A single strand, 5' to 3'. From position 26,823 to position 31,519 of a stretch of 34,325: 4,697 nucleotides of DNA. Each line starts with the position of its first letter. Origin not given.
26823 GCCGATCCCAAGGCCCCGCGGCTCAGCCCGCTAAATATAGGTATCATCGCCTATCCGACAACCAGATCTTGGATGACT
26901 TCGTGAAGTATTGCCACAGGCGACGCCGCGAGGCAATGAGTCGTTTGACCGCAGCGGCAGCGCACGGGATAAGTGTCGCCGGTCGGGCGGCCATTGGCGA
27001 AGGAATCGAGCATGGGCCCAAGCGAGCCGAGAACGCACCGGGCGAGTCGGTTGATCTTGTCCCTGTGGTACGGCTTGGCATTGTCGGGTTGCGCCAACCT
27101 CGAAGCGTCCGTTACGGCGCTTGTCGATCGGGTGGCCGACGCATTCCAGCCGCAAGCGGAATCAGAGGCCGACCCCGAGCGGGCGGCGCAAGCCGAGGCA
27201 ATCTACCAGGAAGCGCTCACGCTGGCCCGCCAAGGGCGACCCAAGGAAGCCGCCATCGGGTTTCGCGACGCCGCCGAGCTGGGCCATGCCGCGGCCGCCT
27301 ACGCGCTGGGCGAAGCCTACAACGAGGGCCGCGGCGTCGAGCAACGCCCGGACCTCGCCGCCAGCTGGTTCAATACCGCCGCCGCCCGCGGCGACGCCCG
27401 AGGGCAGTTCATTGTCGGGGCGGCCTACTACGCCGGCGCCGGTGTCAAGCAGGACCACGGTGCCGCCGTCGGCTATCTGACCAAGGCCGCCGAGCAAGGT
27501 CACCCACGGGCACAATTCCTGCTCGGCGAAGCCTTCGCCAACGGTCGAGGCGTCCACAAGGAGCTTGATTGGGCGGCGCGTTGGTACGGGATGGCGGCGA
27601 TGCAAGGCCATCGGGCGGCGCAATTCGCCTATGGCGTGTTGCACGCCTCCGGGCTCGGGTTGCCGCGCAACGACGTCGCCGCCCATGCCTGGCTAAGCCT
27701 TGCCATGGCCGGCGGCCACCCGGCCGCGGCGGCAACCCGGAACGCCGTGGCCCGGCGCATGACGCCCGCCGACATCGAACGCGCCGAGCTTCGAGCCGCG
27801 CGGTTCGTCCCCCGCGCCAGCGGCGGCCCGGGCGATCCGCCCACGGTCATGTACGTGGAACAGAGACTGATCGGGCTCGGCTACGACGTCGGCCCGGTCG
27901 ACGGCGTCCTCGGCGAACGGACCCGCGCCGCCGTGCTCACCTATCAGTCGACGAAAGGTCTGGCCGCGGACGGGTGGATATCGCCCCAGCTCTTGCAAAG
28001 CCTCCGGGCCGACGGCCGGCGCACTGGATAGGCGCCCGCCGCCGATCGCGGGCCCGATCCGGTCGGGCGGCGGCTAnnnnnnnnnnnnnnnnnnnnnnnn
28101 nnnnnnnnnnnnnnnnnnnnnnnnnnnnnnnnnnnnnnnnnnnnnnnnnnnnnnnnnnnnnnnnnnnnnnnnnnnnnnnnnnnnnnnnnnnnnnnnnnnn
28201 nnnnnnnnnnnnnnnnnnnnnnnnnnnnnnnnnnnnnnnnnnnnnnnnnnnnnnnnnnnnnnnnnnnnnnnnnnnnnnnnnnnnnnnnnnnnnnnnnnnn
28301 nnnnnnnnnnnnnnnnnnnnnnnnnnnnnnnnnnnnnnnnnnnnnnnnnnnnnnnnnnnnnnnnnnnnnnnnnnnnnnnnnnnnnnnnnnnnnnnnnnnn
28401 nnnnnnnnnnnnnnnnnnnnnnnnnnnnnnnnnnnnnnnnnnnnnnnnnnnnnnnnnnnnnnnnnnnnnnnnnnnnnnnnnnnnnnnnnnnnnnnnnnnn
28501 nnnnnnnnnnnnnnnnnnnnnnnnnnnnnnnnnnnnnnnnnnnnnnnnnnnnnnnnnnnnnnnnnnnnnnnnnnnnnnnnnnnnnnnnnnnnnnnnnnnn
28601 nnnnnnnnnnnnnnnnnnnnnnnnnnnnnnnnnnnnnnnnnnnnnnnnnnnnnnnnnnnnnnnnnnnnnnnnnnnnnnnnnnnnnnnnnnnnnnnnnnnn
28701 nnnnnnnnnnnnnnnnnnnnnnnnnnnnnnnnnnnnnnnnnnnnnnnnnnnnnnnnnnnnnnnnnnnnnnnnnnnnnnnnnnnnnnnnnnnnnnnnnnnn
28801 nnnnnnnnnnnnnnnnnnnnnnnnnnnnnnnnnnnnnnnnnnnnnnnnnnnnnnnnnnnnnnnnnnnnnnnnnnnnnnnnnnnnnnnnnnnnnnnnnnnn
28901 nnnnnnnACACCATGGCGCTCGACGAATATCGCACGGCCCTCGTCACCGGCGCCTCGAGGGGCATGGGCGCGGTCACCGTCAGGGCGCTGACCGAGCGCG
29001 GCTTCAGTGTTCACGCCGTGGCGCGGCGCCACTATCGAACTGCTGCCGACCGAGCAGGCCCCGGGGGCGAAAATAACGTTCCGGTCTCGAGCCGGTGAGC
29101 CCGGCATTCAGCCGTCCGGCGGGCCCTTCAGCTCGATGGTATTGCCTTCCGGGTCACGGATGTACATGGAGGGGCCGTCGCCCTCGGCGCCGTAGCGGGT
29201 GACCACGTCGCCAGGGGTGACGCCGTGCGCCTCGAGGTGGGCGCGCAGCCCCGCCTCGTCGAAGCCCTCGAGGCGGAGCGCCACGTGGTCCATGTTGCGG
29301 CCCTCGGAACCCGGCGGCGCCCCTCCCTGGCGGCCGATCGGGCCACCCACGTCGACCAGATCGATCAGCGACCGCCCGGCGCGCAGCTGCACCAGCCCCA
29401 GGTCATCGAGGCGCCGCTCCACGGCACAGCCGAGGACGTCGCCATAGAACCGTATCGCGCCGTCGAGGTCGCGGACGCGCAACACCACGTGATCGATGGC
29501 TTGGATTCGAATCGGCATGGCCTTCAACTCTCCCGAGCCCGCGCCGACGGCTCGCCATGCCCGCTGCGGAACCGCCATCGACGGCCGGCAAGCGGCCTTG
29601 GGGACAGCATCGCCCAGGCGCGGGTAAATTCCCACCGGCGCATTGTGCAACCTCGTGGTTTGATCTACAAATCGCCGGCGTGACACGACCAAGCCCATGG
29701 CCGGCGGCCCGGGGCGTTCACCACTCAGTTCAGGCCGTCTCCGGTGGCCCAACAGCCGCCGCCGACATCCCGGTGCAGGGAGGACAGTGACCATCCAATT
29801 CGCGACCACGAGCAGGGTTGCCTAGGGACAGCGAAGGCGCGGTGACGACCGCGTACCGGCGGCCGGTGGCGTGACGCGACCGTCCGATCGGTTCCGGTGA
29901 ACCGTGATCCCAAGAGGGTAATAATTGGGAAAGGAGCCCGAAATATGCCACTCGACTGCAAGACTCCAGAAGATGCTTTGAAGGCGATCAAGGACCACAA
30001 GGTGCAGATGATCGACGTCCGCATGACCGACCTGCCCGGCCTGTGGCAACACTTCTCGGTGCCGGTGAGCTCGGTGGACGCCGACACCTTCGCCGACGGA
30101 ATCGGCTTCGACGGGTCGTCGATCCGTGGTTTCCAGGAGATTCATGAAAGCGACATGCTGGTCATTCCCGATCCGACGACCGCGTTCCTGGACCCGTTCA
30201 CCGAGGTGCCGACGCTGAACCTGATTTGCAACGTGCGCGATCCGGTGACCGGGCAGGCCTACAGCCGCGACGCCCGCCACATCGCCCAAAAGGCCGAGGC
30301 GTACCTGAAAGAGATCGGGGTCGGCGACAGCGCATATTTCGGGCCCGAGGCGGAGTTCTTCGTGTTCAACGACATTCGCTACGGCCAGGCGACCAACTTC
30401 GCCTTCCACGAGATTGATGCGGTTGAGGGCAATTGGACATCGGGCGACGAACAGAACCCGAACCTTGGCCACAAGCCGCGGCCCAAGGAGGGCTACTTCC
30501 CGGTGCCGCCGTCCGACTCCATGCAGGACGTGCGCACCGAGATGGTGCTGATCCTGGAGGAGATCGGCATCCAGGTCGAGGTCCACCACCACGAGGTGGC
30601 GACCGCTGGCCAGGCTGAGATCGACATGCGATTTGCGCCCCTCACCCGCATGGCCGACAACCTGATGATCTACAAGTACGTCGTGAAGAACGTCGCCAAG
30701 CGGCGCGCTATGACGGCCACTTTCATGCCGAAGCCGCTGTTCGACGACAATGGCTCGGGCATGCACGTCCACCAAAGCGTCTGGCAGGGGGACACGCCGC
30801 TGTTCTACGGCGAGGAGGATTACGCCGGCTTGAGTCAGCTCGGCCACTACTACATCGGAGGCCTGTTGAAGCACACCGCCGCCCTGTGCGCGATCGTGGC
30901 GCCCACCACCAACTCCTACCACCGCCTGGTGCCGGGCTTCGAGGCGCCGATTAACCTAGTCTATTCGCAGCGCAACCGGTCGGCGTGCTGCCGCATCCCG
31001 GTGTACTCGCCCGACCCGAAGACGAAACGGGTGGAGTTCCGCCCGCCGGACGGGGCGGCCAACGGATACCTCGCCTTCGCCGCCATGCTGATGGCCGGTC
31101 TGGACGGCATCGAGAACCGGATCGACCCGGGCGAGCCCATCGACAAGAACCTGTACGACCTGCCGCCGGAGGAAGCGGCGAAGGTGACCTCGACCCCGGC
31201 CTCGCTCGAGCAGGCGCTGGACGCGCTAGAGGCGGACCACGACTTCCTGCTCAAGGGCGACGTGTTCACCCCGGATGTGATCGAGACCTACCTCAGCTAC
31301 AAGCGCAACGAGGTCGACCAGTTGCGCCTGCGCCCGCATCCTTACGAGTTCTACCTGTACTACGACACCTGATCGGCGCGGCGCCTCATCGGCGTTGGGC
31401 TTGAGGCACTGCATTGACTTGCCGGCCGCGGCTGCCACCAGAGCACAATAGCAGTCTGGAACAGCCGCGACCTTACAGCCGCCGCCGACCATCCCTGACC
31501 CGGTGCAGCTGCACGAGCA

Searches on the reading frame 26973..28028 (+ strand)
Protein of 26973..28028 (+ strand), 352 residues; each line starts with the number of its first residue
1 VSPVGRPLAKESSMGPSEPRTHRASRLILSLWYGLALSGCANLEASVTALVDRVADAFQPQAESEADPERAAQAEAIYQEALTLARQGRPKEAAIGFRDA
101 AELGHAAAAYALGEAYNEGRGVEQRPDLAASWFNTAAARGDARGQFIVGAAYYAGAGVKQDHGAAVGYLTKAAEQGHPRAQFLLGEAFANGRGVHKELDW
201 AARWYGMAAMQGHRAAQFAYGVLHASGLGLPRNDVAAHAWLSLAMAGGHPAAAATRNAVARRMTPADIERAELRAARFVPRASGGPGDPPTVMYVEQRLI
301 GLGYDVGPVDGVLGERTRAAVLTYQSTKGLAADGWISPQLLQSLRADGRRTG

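Call 74: search_protein_families(library=pfam, proteins=[window:26973-28028:+], max_evalue=0.00001)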
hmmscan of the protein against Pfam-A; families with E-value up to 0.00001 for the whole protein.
window:26973-28028:+ (352 aa): 2 families
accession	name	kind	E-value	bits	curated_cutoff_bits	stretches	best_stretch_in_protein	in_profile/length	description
PF08238.18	Sel1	-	2.2e-20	72.8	30.7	1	143-177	2-36/36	Sel1 repeat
PF01471.23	PG_binding_1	-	3.2e-12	46.9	23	1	291-344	4-57/57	Putative peptidoglycan binding domain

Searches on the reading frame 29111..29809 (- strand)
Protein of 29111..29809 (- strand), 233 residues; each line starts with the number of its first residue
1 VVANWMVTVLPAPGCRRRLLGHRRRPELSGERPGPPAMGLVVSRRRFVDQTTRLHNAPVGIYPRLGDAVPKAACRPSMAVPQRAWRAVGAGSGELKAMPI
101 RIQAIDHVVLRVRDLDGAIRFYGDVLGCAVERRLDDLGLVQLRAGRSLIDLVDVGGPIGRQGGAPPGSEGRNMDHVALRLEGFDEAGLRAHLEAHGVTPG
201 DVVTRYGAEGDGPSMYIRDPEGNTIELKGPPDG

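Call 74: search_protein_families(library=pfam, proteins=[window:29111-29809:-], max_evalue=0.00001)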
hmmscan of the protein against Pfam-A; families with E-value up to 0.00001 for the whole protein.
window:29111-29809:- (233 aa): 1 family
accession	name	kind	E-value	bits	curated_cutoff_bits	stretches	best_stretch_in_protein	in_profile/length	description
PF00903.31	Glyoxalase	-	6.1e-14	52.9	20.6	1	105-227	2-121/121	Glyoxalase/Bleomycin resistance protein/Dioxygenase superfamily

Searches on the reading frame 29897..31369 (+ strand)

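Call 74: search_protein_families(library=pfam, proteins=[window:29897-31369:+], max_evalue=0.00001)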
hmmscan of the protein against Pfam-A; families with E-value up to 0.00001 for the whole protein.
window:29897-31369:+ (491 aa): 2 families
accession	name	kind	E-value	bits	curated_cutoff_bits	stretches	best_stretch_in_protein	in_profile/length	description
PF00120.29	Gln-synt_C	-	4.1e-134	447.4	24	1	124-488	2-344/344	Glutamine synthetase, catalytic domain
PF03951.24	Gln-synt_N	-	3.8e-30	103.8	33.4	1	35-116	1-82/82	Glutamine synthetase, beta-Grasp domain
